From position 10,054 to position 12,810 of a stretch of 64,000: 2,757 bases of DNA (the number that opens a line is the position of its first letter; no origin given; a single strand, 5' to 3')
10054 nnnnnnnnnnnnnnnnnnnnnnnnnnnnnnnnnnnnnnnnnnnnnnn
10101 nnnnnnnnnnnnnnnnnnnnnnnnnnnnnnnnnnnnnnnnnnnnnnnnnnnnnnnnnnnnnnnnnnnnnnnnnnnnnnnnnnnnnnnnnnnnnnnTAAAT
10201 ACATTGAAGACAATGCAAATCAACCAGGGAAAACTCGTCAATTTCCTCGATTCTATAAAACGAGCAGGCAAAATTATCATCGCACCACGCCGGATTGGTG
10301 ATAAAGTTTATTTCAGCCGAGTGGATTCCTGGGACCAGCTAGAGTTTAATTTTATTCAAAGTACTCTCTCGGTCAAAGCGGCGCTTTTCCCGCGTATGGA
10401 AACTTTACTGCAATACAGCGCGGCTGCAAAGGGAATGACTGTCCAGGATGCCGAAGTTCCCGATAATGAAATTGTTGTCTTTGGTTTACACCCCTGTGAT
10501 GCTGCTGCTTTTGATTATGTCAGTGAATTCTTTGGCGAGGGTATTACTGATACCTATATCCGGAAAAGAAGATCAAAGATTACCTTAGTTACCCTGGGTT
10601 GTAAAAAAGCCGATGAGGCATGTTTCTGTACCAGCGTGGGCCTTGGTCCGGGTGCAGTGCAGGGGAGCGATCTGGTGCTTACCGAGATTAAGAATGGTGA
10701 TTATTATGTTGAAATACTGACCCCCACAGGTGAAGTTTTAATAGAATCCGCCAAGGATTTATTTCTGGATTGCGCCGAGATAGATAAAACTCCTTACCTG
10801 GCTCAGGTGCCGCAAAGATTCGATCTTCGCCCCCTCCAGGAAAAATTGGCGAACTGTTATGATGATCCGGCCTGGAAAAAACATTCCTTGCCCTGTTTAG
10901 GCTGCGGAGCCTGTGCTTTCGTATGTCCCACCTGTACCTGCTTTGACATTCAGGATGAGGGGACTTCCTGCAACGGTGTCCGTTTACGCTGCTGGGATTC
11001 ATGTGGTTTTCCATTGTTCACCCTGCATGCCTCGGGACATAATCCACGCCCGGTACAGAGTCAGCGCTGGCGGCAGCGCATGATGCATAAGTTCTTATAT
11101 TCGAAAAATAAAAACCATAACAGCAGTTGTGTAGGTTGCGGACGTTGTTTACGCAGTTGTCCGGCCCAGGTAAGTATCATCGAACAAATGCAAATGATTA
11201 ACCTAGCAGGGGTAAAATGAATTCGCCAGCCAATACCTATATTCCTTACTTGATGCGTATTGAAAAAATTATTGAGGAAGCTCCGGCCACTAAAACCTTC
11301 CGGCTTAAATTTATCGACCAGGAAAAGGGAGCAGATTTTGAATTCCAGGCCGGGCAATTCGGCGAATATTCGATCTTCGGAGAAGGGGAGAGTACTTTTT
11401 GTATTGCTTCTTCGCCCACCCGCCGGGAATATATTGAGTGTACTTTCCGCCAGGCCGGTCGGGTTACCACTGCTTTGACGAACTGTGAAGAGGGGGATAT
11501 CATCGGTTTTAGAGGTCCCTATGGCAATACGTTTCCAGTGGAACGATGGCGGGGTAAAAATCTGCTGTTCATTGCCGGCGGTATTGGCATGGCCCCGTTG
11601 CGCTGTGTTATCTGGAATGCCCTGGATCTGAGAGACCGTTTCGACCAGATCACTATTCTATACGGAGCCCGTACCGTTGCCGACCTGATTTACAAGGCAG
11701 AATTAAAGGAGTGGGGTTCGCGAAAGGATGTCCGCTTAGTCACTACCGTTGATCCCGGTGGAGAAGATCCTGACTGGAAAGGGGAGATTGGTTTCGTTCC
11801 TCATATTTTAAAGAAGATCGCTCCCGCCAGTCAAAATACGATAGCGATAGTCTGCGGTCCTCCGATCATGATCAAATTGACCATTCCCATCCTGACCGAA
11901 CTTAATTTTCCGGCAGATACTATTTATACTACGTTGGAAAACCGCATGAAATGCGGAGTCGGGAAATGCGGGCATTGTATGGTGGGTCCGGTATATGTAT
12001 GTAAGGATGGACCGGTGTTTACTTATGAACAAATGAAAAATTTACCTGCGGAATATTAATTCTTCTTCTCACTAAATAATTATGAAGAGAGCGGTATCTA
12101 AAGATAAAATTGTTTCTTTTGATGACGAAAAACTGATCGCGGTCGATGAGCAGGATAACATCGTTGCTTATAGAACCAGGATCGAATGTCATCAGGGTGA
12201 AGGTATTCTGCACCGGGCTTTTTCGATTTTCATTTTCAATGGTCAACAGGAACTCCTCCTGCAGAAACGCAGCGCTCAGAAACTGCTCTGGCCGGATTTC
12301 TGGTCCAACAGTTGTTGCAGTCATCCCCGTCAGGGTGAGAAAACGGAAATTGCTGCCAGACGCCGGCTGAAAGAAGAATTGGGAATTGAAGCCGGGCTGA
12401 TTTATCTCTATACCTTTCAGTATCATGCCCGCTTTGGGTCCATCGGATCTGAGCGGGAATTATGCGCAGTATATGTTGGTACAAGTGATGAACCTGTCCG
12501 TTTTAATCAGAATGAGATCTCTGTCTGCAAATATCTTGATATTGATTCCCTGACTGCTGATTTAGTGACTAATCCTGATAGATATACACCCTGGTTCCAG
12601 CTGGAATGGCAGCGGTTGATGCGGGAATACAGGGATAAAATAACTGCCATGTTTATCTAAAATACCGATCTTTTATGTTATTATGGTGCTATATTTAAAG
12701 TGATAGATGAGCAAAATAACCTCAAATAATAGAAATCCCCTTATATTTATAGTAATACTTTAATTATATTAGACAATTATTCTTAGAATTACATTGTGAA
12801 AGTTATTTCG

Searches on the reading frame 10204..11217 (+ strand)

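Call 21: search_protein_families(library=pfam, proteins=[window:10204-11217:+])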
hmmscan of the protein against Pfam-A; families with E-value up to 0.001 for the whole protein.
window:10204-11217:+ (338 aa): 9 families
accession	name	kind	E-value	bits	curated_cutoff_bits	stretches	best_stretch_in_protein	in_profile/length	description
PF17179.9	Fer4_22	-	2.1e-30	105.9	27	1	231-322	2-94/95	4Fe-4S dicluster domain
PF12838.12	Fer4_7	-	4.1e-08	34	27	1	262-322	7-51/52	4Fe-4S dicluster domain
PF12797.12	Fer4_2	-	4.4e-07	29.9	24.5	0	307-321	8-22/22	4Fe-4S binding domain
PF12837.12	Fer4_6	-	4.4e-06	26.8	25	1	307-323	7-23/24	4Fe-4S binding domain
PF00037.32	Fer4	-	5.4e-06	26.4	21.1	0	307-321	6-20/24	4Fe-4S binding domain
PF13237.11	Fer4_10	-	0.0001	22.6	25.5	1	304-325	4-25/53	4Fe-4S dicluster domain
PF13183.11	Fer4_8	-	0.00014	22.8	27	0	230-323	4-68/68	4Fe-4S dicluster domain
PF13187.11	Fer4_9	-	0.00023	21.5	27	0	309-330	2-23/52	4Fe-4S dicluster domain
PF25160.1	LdpA_Fe-S-bd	-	0.00025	21.2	27.6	1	305-322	24-41/49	LdpA Fe-S cluster-binding domain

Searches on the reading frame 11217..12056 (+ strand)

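Call 21: search_protein_families(library=pfam, proteins=[window:11217-12056:+])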
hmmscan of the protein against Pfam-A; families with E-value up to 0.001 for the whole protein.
window:11217-12056:+ (280 aa): 2 families
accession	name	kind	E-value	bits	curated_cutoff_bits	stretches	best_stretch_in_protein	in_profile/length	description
PF00175.26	NAD_binding_1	-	7.1e-19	68.9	22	1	118-221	1-106/109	Oxidoreductase NAD-binding domain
PF10418.14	DHODB_Fe-S_bind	-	4.5e-11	42.7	23.9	1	241-273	1-40/41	Iron-sulfur cluster binding domain of dihydroorotate dehydrogenase B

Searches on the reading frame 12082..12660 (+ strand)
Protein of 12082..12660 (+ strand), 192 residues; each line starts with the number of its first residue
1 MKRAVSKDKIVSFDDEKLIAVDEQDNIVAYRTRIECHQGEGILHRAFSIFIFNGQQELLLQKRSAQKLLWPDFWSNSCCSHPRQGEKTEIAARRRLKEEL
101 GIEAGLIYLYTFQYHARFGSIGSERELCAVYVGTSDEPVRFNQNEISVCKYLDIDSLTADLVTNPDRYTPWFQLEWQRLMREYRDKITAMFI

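Call 21: search_protein_families(library=pfam, proteins=[window:12082-12657:+])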
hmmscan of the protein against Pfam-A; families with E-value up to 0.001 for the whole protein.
window:12082-12657:+ (192 aa): 1 family
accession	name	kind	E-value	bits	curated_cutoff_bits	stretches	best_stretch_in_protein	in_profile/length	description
PF00293.34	NUDIX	-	1.5e-17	64.3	21.1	1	43-172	2-134/134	NUDIX domain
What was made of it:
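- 12082..12660 (+): Upstream flanking gene, a NUDIX hydrolase. It is not part of the element. call 21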

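Call 29: find_encoding_contigs(protein=window:12082-12660:+, flank=6000, max_places=10)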
Protein window:12082-12660:+ (192 aa): no gene with exactly this product is on record in the collection.
